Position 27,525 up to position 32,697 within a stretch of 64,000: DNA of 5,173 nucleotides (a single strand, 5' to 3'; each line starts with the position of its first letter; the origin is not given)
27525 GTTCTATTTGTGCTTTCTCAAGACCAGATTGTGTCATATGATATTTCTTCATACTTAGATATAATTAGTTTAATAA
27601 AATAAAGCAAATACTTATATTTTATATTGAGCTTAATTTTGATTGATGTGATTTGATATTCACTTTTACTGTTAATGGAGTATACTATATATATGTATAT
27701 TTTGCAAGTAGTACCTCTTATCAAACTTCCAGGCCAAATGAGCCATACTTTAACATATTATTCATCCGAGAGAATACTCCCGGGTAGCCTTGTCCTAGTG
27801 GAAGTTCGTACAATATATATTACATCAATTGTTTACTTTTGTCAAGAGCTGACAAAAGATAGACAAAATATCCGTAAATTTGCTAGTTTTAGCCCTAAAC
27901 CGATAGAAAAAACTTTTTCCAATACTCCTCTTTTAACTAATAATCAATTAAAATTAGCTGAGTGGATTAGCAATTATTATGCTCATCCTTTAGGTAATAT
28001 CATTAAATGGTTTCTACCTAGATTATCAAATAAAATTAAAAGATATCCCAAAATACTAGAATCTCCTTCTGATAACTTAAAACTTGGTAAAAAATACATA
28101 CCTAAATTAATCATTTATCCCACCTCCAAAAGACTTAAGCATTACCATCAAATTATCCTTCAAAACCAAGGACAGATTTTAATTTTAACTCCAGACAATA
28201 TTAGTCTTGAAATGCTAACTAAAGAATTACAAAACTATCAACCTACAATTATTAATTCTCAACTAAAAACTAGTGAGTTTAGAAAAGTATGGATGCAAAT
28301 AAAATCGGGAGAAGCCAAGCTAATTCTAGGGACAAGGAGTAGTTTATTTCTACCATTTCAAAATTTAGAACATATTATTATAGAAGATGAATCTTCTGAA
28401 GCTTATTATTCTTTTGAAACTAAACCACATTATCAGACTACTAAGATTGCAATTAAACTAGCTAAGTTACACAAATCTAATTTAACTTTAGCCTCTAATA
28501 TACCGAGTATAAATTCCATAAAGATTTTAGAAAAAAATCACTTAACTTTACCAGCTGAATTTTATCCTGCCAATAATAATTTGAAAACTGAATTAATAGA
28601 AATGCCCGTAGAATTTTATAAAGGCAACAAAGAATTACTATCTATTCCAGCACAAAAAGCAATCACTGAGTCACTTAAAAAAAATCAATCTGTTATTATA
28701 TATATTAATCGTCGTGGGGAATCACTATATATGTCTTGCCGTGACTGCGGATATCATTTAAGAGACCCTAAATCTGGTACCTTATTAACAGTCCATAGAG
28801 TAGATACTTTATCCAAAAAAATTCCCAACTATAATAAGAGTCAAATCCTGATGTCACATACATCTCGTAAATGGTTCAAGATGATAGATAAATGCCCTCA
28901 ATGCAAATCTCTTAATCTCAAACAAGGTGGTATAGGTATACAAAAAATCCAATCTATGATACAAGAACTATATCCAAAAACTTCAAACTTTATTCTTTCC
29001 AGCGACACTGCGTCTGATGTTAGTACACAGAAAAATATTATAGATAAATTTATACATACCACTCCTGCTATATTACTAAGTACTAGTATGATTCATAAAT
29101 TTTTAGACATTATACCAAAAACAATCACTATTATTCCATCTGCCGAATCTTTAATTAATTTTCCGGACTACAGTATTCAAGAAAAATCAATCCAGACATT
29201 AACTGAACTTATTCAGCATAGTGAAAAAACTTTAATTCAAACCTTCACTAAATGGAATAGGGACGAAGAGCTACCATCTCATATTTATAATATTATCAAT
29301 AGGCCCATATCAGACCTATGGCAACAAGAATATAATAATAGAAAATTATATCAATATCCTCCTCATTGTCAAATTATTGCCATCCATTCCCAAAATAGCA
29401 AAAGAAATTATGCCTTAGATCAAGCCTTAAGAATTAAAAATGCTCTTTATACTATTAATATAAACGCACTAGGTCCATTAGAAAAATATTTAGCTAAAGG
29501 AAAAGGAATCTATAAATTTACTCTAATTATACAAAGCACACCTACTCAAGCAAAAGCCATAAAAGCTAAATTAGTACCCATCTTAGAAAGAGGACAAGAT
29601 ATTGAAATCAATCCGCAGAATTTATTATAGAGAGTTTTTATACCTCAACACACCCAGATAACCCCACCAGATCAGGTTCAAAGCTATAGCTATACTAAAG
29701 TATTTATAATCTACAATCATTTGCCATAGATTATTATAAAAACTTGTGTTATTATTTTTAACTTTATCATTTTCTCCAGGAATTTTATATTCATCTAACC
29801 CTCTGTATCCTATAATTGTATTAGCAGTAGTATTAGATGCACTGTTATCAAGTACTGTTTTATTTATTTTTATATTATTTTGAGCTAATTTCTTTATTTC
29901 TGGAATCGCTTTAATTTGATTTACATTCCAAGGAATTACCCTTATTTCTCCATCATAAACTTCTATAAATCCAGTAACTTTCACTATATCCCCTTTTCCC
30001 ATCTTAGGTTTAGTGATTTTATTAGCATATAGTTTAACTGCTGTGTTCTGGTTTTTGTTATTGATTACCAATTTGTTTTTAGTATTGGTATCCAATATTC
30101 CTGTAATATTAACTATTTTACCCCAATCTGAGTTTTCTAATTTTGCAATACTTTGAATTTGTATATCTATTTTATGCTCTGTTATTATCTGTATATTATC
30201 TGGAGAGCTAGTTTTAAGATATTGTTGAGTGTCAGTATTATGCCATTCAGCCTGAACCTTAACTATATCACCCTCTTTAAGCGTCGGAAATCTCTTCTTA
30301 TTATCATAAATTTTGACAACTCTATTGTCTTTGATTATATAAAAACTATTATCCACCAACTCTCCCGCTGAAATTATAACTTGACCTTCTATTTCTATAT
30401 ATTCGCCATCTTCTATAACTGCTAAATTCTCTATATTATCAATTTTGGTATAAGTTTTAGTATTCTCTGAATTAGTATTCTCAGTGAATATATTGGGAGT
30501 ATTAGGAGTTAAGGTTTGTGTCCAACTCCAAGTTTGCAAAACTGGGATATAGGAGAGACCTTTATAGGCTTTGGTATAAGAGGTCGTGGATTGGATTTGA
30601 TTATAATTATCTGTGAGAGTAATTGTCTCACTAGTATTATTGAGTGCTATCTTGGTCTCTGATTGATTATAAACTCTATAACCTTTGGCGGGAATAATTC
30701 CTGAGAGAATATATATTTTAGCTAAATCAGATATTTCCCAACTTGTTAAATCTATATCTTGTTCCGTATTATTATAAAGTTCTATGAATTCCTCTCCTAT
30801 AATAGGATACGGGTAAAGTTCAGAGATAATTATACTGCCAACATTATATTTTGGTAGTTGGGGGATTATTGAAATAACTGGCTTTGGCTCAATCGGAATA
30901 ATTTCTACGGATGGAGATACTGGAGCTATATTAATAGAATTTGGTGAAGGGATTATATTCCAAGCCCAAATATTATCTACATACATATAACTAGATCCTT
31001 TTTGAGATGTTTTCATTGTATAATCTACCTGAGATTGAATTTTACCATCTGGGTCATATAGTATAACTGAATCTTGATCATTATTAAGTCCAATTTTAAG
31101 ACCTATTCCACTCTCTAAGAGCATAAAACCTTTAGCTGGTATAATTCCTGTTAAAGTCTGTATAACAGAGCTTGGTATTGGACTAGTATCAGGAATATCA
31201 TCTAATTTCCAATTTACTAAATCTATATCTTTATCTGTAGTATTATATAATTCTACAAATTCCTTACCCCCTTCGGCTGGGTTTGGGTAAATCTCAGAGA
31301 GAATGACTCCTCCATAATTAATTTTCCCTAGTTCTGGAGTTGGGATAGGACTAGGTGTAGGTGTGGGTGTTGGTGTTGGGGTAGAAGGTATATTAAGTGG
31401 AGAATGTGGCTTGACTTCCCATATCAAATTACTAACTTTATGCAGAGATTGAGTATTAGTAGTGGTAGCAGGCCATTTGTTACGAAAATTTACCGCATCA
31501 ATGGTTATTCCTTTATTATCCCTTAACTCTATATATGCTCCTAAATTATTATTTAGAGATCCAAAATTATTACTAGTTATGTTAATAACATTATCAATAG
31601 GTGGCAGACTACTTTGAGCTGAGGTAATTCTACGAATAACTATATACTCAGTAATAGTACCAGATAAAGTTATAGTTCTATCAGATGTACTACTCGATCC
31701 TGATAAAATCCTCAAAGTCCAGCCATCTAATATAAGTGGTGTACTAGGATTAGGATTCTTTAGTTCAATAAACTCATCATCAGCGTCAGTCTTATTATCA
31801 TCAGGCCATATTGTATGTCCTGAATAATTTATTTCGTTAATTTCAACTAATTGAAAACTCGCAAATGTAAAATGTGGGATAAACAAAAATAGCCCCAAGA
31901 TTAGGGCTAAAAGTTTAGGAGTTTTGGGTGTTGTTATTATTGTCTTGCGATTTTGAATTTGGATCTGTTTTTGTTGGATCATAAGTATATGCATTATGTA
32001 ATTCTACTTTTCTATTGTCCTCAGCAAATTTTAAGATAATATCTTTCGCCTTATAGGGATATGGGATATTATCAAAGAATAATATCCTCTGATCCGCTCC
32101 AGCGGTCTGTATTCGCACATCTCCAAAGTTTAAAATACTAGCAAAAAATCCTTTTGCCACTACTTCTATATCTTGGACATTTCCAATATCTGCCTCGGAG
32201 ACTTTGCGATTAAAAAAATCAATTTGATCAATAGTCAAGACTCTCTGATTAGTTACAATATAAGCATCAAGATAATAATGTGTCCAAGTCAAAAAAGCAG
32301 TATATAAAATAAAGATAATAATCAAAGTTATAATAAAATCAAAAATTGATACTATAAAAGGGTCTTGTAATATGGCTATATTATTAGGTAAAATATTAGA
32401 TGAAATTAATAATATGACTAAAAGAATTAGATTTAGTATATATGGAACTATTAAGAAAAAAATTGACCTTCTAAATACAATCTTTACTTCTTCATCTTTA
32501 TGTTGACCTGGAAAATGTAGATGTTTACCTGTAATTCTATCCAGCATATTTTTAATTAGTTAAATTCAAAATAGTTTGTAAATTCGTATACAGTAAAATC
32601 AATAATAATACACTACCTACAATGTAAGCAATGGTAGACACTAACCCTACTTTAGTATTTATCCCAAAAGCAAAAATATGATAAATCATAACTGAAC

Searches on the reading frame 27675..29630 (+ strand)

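Call 18: search_protein_families(library=pfam, proteins=[window:27675-29630:+], max_evalue=0.001)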
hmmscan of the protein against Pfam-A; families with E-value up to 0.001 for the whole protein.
window:27675-29630:+ (651 aa): 2 families
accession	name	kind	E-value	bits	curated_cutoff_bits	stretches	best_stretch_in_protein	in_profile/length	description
PF17764.6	PriA_3primeBD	-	3.8e-12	46.3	22.7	1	18-115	4-96/96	3'DNA-binding domain (3'BD)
PF18074.6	PriA_C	-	8e-05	23.8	26.9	1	563-633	1-76/95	Primosomal protein N C-terminal domain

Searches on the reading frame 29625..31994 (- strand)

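Call 5: search_protein_families(library=pfam, proteins=[window:29625-31994:-], max_evalue=0.01)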
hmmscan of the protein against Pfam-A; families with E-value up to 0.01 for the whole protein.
window:29625-31994:- (789 aa): 3 families
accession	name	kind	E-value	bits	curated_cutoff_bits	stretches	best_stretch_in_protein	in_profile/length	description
PF00932.25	LTD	-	1.8e-31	109.2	34.3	3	227-326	5-108/109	Lamin Tail Domain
PF01336.31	tRNA_anti-codon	-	0.004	17.5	27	0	660-687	40-68/75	OB-fold nucleic acid binding domain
PF11458.13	Mistic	-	0.005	17.3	26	0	401-419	17-35/74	Membrane-integrating protein Mistic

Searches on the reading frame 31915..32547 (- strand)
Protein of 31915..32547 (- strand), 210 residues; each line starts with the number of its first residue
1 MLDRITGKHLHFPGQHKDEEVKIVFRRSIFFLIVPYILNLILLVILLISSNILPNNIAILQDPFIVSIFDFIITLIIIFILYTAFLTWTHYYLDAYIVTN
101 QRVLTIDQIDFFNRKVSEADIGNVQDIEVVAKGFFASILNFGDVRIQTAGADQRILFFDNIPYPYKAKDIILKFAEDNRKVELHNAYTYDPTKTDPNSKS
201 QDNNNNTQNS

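Call 5: search_protein_families(library=pfam, proteins=[window:31915-32547:-], max_evalue=0.01)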
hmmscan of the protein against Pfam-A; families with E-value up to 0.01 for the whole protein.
window:31915-32547:- (210 aa): 2 families
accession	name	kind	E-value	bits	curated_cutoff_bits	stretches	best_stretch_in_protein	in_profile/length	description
PF03703.20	bPH_2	-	0.0011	19.6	22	1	96-164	6-71/78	Bacterial PH domain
PF14470.12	bPH_3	-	0.0012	19.7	23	0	90-138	19-67/95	Bacterial PH domain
